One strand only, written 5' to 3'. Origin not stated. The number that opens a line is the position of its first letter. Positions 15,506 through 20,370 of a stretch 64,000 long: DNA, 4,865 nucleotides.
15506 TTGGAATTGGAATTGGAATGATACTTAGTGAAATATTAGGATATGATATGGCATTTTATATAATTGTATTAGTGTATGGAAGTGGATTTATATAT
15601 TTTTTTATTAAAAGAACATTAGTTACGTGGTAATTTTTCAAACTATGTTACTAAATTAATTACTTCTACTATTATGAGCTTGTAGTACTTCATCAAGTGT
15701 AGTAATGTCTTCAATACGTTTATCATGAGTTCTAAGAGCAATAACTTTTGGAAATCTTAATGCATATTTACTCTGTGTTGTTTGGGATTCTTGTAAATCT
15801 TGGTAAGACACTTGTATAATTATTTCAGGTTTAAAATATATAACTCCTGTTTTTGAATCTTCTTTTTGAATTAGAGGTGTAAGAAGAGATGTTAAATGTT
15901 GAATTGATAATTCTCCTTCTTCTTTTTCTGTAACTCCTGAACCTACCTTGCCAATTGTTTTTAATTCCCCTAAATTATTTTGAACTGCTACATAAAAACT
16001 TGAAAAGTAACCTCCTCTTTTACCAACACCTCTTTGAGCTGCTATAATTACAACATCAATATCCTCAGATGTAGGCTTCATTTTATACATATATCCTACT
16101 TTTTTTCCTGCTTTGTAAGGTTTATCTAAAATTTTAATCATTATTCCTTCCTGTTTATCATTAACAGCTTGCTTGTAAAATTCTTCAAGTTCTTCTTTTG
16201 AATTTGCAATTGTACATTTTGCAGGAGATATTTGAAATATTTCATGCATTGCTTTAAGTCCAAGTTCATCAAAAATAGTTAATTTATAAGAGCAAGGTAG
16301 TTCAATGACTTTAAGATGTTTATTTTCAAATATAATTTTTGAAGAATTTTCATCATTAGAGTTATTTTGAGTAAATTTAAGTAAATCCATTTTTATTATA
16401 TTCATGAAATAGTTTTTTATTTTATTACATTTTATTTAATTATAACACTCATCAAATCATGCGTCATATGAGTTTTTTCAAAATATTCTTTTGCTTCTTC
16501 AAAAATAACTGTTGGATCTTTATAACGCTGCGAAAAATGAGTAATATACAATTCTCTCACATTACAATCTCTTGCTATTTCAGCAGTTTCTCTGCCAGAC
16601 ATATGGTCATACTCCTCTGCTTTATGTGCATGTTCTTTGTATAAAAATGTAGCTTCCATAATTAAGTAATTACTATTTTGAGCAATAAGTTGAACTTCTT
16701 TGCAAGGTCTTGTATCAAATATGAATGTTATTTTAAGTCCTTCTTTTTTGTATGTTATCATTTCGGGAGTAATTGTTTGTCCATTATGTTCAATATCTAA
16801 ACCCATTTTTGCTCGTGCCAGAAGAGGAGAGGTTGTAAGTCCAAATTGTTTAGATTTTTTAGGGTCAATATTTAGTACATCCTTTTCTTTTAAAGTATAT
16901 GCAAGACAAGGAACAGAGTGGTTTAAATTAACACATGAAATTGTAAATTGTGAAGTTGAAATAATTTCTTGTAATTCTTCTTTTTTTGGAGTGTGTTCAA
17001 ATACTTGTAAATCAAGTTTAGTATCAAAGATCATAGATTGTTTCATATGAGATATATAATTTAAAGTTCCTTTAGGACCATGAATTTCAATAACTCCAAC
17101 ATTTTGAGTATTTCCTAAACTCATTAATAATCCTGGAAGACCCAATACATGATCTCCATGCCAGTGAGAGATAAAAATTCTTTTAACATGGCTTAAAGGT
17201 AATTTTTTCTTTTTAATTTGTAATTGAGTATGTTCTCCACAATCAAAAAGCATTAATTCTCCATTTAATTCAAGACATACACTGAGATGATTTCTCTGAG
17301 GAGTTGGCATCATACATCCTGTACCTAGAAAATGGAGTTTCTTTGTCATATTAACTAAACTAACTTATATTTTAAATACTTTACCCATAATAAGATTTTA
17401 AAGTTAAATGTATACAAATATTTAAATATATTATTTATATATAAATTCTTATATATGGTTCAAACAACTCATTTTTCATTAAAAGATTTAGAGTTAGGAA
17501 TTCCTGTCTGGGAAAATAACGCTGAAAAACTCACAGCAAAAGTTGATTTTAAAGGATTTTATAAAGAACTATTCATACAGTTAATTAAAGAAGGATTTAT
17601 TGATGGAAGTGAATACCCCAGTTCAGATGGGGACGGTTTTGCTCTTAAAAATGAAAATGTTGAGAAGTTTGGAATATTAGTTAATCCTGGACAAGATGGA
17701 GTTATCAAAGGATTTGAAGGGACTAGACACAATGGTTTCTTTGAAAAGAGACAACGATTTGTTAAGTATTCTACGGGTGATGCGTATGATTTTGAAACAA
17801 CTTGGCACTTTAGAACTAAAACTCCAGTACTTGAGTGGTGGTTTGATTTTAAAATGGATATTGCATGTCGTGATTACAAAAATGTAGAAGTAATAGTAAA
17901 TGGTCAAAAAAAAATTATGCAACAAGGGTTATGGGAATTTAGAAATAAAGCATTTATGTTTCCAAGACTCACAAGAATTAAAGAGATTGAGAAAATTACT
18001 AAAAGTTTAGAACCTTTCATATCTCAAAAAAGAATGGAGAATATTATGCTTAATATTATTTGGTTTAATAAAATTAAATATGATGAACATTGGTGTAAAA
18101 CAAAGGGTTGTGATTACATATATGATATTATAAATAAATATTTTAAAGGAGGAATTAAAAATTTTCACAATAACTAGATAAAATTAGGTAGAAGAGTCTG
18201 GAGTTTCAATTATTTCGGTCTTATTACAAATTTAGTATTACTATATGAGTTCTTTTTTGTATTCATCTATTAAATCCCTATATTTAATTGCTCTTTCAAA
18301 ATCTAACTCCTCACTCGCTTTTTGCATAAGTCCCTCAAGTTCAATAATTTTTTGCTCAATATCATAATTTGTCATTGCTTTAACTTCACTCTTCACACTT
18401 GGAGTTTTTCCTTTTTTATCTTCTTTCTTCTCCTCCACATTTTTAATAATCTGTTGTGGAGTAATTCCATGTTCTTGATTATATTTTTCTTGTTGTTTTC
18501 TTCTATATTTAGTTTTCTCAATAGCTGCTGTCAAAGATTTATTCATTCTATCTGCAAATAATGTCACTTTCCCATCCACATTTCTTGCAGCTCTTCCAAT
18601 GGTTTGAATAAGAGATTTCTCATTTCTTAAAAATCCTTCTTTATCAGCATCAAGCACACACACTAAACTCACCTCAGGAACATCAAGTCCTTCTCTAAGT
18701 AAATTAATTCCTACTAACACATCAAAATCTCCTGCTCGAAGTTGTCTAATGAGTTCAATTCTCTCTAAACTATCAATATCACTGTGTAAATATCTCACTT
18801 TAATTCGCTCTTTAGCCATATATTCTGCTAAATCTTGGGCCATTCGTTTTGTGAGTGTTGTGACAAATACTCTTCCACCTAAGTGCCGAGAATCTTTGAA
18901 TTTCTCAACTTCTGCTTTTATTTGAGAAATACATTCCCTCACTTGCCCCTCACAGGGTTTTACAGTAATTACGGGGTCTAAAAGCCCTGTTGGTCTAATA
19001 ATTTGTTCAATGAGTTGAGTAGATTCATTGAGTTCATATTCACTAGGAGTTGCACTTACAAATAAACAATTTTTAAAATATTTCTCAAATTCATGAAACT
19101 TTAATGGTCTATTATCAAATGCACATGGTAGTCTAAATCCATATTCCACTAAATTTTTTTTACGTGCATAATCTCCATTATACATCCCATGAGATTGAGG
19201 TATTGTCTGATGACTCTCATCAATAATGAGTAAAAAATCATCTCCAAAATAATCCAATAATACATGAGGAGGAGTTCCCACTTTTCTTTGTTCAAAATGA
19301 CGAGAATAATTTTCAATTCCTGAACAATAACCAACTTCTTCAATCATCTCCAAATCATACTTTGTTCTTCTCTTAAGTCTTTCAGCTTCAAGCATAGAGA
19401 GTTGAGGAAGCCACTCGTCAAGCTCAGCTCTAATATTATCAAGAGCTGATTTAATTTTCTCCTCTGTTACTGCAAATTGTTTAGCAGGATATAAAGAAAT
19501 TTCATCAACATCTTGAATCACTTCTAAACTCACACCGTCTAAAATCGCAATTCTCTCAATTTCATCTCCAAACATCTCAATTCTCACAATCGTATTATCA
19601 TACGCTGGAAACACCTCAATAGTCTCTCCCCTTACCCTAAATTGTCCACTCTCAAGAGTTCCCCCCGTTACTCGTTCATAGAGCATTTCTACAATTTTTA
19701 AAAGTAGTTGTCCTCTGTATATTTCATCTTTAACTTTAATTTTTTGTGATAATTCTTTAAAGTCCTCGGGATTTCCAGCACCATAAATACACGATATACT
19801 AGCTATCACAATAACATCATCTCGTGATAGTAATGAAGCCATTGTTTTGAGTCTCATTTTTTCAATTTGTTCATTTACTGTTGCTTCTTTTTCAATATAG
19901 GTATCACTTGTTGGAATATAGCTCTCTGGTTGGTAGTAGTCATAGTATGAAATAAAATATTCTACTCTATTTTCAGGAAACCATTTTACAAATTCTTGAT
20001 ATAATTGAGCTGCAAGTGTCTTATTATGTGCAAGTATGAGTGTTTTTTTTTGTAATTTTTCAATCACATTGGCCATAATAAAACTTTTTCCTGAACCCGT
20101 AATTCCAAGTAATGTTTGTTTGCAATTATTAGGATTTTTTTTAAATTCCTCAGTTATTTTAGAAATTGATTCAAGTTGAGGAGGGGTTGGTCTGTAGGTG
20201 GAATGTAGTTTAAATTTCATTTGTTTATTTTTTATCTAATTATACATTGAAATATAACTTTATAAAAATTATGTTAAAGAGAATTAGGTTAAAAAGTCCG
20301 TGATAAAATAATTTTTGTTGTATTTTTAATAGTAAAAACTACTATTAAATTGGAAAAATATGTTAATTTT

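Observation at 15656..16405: The ATP-dependent DNA ligase is divided between two genes 16 kb apart (C-terminal piece here)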

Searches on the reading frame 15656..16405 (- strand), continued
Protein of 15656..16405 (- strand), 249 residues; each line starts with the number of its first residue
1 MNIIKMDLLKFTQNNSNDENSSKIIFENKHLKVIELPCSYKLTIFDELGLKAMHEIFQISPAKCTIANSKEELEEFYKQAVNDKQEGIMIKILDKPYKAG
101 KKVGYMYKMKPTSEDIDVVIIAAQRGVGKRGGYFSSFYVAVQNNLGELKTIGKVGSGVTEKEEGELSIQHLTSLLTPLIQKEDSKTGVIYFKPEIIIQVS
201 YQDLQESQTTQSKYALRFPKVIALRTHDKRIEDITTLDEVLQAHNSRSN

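Call 70: find_encoding_contigs(protein=P0334, flank=5000, max_places=2)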
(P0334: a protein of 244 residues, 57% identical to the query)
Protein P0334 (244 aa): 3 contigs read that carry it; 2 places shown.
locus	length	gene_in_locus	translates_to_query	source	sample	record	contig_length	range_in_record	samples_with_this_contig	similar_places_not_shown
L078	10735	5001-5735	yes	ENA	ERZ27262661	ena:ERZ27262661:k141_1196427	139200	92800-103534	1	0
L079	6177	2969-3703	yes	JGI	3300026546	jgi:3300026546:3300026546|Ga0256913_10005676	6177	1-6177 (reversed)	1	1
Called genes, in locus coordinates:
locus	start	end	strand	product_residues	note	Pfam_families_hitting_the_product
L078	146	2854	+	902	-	-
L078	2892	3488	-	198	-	PF03167:UDG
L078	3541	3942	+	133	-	-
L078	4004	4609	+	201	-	PF00069:Pkinase (weak), PF01163:RIO1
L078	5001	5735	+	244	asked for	PF01068:DNA_ligase_A_M, PF04679:DNA_ligase_A_C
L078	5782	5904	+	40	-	-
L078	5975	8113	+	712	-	PF01935:DUF87, PF12846:AAA_10 (faint)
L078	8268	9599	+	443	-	PF00919:UPF0004, PF04055:Radical_SAM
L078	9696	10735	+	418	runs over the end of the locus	PF00999:Na_H_Exchanger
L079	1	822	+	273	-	?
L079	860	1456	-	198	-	PF03167:UDG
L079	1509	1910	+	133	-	-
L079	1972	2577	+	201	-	PF00069:Pkinase (weak), PF01163:RIO1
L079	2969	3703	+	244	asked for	PF01068:DNA_ligase_A_M, PF04679:DNA_ligase_A_C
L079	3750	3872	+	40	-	-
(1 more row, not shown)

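Call 71: find_encoding_contigs(protein=P0346, flank=5000, max_places=2)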
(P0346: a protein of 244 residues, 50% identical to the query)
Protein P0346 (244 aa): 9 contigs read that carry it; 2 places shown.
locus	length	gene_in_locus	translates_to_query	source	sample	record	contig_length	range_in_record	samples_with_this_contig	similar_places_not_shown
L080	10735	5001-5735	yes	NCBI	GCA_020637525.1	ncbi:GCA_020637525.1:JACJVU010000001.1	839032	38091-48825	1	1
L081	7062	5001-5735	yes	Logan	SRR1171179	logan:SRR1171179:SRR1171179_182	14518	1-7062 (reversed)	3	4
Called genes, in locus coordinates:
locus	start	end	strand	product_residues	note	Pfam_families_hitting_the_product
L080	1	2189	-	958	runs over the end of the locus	PF00005:ABC_tran (faint), PF02463:SMC_N (faint), PF03193:RsgA_GTPase (faint), PF13175:AAA_15 (faint), PF13191:AAA_16 (faint), PF13555:AAA_29 (faint), PF17760:UvrA_inter, PF17755:UvrA_DNA-bind, +1 more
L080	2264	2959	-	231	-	PF01172:SBDS_N, PF09377:SBDS_domain_II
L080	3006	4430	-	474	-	PF03833:PolC_DP2_N, PF24844:PolC_DP2_central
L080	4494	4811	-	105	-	PF10107:Endonuc_Holl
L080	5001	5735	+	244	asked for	PF01068:DNA_ligase_A_M, PF04679:DNA_ligase_A_C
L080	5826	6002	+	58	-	-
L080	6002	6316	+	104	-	-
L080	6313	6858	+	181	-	-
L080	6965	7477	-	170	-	PF05014:Nuc_deoxyrib_tr, PF15891:Nuc_deoxyri_tr2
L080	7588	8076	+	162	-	PF03946:Ribosomal_L11_N, PF00298:Ribosomal_L11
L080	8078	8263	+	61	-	PF01599:Ribosomal_S27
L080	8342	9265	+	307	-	PF00070:Pyr_redox (faint), PF01134:GIDA (faint), PF07992:Pyr_redox_2, PF12831:FAD_oxidored (weak), PF13738:Pyr_redox_3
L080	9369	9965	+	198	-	PF01917:Flagellin_arch-type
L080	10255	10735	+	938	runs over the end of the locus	PF01326:PPDK_N, PF00391:PEP-utilizers, PF02896:PEP-utilizers_C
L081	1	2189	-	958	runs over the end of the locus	PF00005:ABC_tran (faint), PF02463:SMC_N (faint), PF03193:RsgA_GTPase (faint), PF13175:AAA_15 (faint), PF13191:AAA_16 (faint), PF13555:AAA_29 (faint), PF17760:UvrA_inter, PF17755:UvrA_DNA-bind, +1 more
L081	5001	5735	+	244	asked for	PF01068:DNA_ligase_A_M, PF04679:DNA_ligase_A_C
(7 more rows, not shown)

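Call 78: find_related_loci(query=A3, collection=metagenome_contigs, flank=10000)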
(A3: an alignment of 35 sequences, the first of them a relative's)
Query A3 (249 aa) in metagenome_contigs; peptide patterns used: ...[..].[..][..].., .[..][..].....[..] (x = any residue, [..] = any of these).
600 stretches matched a pattern (row limit reached: there are more); 566 encode a relative of the query (tblastn E <= 1e-3); the best 80 are kept; 80 distinct loci.
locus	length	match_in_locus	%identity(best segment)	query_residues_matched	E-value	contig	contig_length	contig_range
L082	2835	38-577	46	57-240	1e-47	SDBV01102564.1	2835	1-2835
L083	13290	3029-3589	47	51-240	3e-47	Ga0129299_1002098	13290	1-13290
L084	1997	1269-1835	44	57-249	1e-47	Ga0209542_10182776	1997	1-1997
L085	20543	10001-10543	43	57-240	7e-47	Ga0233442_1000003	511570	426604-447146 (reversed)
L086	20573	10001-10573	45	47-240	8e-47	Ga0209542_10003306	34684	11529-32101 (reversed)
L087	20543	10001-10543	44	57-240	4e-46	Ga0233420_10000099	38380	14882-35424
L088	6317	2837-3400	41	62-248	1e-46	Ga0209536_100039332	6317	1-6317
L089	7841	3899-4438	47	57-240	2e-46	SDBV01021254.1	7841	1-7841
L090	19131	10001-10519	45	62-237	5e-46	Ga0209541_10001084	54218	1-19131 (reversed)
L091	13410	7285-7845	44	59-247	4e-46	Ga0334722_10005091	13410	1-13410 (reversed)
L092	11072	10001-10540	45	58-240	7e-46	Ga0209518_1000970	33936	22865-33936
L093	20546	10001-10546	43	55-240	1e-45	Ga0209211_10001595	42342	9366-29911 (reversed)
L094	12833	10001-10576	42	54-248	1e-45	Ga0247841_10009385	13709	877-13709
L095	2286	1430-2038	41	33-240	2e-45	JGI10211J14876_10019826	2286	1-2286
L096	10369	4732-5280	43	54-240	3e-45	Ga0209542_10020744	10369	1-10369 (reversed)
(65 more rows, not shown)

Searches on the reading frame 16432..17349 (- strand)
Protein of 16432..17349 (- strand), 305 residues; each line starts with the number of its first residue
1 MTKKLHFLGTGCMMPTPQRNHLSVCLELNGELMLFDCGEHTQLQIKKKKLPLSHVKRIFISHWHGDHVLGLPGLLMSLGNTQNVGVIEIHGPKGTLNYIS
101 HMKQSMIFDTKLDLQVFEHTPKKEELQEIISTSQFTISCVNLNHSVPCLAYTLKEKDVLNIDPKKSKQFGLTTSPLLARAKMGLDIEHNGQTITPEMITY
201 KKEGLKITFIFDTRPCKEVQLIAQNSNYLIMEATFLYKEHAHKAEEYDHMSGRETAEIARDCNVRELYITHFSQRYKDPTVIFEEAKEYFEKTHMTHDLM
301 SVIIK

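Call 64: search_protein_families(library=pfam, proteins=[window:16432-17349:-], max_evalue=0.001)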
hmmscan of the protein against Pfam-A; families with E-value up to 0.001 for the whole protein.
window:16432-17349:- (305 aa): 3 families
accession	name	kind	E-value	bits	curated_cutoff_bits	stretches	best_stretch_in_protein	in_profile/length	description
PF12706.13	Lactamase_B_2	-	5.1e-12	46.3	27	1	34-272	4-200/200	Beta-lactamase superfamily domain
PF00753.33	Lactamase_B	-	4.1e-09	37.1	22.7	1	20-75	5-64/196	Metallo-beta-lactamase superfamily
PF13691.12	Lactamase_B_4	-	0.00081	19.4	27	0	13-68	4-61/63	tRNase Z endonuclease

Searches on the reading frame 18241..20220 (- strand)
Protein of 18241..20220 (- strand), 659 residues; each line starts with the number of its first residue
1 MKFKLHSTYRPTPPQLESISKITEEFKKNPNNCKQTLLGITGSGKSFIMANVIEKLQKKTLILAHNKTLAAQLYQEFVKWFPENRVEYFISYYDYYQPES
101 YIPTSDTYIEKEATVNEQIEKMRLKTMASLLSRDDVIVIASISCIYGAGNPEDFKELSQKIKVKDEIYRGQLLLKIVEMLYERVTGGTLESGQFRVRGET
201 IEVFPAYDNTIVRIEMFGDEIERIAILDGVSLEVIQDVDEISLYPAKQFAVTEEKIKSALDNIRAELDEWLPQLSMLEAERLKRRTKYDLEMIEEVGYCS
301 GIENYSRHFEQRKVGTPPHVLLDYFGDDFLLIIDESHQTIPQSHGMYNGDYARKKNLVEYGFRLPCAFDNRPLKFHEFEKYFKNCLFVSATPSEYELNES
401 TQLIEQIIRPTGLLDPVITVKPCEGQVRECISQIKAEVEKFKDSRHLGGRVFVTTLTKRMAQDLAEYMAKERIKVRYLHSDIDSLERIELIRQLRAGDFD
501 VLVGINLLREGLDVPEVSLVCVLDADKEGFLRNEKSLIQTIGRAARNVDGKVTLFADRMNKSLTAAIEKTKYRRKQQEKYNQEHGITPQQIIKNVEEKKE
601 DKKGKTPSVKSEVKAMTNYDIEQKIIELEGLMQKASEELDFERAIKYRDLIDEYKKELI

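Call 64: search_protein_families(library=pfam, proteins=[window:18241-20220:-], max_evalue=0.001)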
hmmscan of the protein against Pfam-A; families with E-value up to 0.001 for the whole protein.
window:18241-20220:- (659 aa): 6 families
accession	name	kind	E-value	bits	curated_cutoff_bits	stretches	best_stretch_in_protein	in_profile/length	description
PF17757.6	UvrB_inter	-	8.4e-25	87.2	22.9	1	160-249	2-91/91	UvrB interaction domain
PF00271.37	Helicase_C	-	1.1e-19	71.2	23.5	1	444-547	11-109/110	Helicase conserved C-terminal domain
PF12344.14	UvrB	-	6e-17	61.6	27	1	554-595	1-42/43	Ultra-violet resistance protein B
PF04851.21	ResIII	-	2.2e-12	47.6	22.5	1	10-119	3-114/164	Type III restriction enzyme, res subunit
PF02151.25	UVR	-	4.7e-08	33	21.5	1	622-657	1-36/36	UvrB/uvrC motif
PF00270.35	DEAD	-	5.6e-06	26.6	26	1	13-87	2-77/167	DEAD/DEAH box helicase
